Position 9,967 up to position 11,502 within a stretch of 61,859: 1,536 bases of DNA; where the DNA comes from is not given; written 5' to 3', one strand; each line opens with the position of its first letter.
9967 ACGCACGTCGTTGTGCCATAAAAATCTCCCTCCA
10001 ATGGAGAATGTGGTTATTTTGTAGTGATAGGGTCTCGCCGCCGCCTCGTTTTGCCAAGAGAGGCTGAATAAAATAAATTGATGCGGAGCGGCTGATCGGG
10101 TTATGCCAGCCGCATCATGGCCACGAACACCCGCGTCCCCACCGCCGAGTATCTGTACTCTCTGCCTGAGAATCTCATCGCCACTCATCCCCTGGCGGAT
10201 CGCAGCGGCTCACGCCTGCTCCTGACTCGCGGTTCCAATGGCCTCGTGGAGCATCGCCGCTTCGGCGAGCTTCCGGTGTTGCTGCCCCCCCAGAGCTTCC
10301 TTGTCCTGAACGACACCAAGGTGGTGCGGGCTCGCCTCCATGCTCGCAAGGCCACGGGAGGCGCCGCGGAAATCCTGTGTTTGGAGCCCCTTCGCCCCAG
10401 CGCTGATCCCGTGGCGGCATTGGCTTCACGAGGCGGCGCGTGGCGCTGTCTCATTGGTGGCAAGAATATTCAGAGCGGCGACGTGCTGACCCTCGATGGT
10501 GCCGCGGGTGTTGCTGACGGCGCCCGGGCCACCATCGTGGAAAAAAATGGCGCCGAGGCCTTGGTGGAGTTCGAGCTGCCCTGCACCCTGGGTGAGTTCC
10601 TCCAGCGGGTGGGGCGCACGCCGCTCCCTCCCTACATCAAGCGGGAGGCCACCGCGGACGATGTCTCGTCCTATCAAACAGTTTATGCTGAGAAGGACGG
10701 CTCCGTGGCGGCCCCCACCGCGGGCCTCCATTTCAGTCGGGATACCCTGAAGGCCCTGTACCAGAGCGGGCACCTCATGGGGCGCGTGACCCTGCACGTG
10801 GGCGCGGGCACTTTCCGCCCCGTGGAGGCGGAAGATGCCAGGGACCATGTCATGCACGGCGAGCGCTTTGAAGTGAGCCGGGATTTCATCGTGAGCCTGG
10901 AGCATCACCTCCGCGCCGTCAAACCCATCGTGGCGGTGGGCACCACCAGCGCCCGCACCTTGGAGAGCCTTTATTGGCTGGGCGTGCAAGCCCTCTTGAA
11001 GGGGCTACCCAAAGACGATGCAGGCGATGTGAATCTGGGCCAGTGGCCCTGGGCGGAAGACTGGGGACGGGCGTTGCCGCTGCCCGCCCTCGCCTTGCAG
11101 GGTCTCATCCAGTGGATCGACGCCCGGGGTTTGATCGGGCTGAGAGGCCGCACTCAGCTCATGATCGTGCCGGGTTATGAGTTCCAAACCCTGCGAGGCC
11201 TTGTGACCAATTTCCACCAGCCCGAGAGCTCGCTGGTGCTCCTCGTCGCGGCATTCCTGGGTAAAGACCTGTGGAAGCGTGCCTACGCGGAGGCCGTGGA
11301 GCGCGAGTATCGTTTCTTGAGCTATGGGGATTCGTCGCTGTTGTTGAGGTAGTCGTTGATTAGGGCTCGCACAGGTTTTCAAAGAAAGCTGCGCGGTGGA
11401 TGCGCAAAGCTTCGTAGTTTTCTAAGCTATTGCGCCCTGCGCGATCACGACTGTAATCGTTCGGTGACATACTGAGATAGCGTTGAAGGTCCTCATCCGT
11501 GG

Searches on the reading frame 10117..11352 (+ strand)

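Call 33: search_protein_families(library=pfam, proteins=[window:10117-11352:+], max_evalue=0.00001)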
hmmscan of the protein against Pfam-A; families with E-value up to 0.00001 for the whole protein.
window:10117-11352:+ (411 aa): 1 family
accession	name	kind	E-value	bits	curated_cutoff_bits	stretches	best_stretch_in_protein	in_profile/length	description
PF02547.20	Queuosine_synth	-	1.1e-101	340.6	25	1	10-409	2-322/322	Queuosine biosynthesis protein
